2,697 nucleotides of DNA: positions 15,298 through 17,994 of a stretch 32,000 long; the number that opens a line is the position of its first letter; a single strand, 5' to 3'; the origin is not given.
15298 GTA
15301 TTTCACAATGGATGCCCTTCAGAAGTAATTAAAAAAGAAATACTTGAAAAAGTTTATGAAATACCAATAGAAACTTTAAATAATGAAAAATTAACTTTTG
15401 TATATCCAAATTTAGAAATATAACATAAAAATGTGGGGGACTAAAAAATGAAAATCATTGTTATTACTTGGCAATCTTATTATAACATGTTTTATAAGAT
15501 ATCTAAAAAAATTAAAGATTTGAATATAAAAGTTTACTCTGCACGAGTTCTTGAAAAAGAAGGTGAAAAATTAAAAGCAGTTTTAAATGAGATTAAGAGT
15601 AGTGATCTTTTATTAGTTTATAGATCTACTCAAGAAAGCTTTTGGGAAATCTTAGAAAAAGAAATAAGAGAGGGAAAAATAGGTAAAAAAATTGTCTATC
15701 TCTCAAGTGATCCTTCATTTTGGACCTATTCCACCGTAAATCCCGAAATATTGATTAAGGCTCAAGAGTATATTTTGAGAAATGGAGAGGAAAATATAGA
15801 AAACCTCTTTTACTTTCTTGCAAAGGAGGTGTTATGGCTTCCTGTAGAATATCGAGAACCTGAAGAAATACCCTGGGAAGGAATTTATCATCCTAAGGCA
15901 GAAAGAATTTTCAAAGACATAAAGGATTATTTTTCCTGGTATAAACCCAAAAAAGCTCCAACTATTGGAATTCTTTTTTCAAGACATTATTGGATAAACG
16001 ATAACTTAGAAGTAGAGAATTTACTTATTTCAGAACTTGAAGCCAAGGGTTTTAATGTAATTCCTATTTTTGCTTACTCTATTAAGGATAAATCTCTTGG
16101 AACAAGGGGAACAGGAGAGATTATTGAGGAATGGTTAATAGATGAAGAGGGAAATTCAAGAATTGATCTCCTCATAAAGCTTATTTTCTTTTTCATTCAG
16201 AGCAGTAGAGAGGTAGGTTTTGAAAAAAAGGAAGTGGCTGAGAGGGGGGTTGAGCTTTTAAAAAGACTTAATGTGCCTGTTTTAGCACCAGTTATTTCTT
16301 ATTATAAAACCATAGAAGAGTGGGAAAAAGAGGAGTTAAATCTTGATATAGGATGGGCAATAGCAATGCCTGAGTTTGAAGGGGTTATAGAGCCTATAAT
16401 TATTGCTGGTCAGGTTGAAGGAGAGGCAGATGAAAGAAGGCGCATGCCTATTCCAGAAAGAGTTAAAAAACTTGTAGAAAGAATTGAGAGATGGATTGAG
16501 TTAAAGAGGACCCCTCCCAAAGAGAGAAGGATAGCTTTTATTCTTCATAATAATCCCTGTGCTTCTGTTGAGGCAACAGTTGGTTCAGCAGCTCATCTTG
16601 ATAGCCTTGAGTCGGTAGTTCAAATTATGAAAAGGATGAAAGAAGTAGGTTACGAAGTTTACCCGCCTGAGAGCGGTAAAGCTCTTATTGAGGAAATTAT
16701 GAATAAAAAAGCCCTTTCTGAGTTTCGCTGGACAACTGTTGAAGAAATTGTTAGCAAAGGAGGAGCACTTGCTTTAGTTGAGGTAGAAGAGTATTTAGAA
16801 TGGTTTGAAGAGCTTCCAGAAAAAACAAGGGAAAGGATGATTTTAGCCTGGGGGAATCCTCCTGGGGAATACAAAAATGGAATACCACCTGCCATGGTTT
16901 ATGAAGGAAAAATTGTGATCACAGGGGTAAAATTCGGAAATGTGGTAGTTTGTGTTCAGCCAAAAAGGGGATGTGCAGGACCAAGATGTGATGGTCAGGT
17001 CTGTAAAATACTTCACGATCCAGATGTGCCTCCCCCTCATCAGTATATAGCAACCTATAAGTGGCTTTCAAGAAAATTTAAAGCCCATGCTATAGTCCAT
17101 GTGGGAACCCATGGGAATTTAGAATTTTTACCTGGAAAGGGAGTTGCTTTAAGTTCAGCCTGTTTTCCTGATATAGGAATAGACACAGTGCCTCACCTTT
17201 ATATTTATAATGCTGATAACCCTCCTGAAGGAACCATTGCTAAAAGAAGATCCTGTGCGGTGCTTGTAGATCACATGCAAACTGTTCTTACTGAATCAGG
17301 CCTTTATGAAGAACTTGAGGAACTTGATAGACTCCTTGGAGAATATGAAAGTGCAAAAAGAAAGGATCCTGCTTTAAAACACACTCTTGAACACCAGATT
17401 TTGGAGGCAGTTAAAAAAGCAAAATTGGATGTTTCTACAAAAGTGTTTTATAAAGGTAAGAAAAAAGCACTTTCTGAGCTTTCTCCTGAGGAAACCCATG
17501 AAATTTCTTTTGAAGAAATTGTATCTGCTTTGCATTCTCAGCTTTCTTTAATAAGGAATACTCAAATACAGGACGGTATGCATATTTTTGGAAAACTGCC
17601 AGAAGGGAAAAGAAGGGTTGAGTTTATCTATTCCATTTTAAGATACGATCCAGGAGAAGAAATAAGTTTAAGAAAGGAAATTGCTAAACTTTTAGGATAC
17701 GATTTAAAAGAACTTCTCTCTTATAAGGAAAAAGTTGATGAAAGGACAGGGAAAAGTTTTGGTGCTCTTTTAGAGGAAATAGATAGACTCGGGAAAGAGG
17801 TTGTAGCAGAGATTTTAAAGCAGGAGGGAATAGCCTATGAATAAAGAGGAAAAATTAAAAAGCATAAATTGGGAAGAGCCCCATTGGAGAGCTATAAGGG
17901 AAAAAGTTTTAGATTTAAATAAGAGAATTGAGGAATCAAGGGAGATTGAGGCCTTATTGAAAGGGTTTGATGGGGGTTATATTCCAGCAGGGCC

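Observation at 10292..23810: Self-contained 11-ORF operon coupling TonB-dependent uptake and an ABC importer to a class I (CobN-ChlI-ChlD) chelatase and a dedicated ExbB-ExbD-TonB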

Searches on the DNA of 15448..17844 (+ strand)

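Call 30: search_rna_families(sources=[L001, L002, L003, L007, L008, L010, L011], threshold=gathering)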
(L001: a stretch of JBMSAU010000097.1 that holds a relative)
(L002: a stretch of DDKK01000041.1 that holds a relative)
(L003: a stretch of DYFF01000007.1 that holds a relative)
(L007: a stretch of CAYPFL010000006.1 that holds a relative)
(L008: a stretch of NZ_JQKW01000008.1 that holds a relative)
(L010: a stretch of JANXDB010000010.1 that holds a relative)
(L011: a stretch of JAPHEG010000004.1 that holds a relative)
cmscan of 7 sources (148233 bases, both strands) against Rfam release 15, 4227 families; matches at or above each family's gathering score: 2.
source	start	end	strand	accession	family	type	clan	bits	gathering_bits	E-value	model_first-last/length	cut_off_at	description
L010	16578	16649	-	RF00005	tRNA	Gene; tRNA;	CL00001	66.2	29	7.9e-12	1-71/71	no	tRNA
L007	2754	2841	-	RF00005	tRNA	Gene; tRNA;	CL00001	56.6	29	3.6e-09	1-71/71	no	tRNA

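Call 31: search_rna_families(sources=[L054, L041, L050, L056, L064, L074, L065], threshold=gathering)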
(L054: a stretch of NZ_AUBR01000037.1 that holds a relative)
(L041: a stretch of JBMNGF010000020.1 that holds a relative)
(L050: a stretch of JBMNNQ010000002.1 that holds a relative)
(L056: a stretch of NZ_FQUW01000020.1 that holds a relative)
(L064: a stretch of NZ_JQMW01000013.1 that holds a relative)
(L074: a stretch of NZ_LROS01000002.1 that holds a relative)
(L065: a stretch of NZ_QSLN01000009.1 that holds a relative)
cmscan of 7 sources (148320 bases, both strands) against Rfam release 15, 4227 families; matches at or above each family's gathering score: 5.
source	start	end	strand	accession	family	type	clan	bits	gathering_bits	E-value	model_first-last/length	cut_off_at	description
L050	16279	16580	+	RF00230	T-box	Cis-reg; leader;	-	105.4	93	6.9e-22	1-219/219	no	T-box leader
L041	21150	21396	+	RF00174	Cobalamin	Cis-reg; riboswitch;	CL00101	89.6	31.5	1.8e-20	1-189/189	no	Cobalamin riboswitch aptamer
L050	1052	1197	-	RF00379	c-di-AMP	Cis-reg; riboswitch;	-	81.3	38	5.7e-17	1-134/134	no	c-di-AMP riboswitch aptamer (ydaO/yuaA leader)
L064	2474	2628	+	RF01731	TwoAYGGAY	Cis-reg;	CL00106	69.7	43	2.8e-09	1-168/168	no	TwoAYGGAY RNA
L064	17446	17600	+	RF01731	TwoAYGGAY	Cis-reg;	CL00106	69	43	4e-09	1-168/168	no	TwoAYGGAY RNA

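Call 34: search_rna_families(source=L082, start=4560, end=5060, threshold=evalue, max_evalue=10, show_alignments=2)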
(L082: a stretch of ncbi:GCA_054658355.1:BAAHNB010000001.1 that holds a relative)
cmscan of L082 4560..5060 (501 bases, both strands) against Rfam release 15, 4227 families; matches with E-value up to 10: 5.
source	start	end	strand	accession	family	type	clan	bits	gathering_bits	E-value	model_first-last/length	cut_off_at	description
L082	4759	4820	+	RF04330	snoMe28S-C3422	Gene; snRNA; snoRNA; CD-box;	-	19.5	80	9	1-79/79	no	Drosophila C/D box small nucleolar RNA snoMe28S-C3422 family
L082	4751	4829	+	RF04134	MIR7504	Gene; miRNA;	-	16.1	83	6.6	15-110/124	no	MIR7504 microRNA precursor family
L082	4696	4778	+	RF01476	rliF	Gene; sRNA;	-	14.4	60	7.4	1-220/220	no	Listeria sRNA rliF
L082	5017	5047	+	RF00276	SNORD52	Gene; snRNA; snoRNA; CD-box;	CL00063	13.1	45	7.8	1-67/67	no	Small nucleolar RNA SNORD52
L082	4909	5037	-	RF01946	KCNQ1OT1_1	Gene; lncRNA;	-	7.7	70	0.77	320-464/464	no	KCNQ1 overlapping transcript 1 conserved region 1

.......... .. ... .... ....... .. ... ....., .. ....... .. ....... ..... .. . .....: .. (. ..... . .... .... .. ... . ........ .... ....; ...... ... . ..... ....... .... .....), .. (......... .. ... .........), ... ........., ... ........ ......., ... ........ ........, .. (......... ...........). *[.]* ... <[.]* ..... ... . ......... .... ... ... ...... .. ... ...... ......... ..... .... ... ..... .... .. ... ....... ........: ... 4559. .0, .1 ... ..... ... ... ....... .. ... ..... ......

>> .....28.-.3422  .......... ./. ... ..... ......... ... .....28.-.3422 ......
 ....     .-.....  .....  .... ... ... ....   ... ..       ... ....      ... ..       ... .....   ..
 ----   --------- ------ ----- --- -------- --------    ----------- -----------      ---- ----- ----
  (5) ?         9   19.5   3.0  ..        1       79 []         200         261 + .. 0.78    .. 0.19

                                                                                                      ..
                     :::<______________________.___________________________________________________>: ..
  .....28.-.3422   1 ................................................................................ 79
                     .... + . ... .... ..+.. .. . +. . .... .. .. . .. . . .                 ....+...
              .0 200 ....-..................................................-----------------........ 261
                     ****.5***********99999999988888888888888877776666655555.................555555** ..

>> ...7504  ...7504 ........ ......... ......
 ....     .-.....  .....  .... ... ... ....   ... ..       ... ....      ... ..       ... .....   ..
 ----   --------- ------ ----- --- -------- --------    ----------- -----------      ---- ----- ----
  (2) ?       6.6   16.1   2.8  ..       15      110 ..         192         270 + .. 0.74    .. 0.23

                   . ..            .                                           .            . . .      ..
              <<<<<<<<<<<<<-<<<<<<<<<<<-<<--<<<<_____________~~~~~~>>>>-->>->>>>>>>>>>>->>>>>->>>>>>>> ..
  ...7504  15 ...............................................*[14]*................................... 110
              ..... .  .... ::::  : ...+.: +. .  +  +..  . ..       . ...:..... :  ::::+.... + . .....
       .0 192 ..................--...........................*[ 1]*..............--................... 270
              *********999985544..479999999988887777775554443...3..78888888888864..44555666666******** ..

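Call 52: search_rna_families(sources=[L027, L033, L048], threshold=evalue, max_evalue=0.1)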
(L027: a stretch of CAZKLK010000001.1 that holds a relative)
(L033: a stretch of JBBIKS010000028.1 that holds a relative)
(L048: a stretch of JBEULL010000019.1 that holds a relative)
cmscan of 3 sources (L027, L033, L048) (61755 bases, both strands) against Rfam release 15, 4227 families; matches with E-value up to 0.1: 1.
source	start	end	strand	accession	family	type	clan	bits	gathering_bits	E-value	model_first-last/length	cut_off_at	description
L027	282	328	+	RF01015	mir-885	Gene; miRNA;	-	30.3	66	0.022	1-74/74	no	mir-885 microRNA precursor family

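Call 94: search_rna_families(sources=[L037, L044, L053, L057, L060, L061, L062, L047], threshold=gathering)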
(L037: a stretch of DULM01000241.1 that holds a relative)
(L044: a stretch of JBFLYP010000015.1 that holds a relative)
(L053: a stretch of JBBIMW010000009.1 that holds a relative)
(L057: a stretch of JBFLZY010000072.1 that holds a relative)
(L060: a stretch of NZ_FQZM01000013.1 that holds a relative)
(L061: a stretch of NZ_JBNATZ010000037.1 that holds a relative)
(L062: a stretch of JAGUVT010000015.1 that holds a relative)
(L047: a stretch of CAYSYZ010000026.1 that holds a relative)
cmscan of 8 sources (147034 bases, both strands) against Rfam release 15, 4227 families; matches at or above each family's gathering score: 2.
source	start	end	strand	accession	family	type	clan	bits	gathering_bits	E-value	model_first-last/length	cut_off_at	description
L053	652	851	+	RF00174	Cobalamin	Cis-reg; riboswitch;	CL00101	123.3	31.5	4e-30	1-189/189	no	Cobalamin riboswitch aptamer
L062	987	1181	+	RF00174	Cobalamin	Cis-reg; riboswitch;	CL00101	103.8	31.5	1.5e-24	1-189/189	no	Cobalamin riboswitch aptamer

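Call 95: search_rna_families(sources=[L030, L034, L042, L058, L063, L080, L036], threshold=gathering)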
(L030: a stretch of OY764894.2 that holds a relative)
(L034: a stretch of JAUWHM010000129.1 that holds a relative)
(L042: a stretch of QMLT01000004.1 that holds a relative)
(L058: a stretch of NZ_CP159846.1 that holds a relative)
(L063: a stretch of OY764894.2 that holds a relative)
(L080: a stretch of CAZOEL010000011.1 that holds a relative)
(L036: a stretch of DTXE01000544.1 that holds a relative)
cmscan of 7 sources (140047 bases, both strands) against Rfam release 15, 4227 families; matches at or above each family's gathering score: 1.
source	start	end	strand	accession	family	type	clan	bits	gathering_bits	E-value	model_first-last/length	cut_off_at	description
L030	19533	19622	+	RF00005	tRNA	Gene; tRNA;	CL00001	59.2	29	6.3e-10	1-71/71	no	tRNA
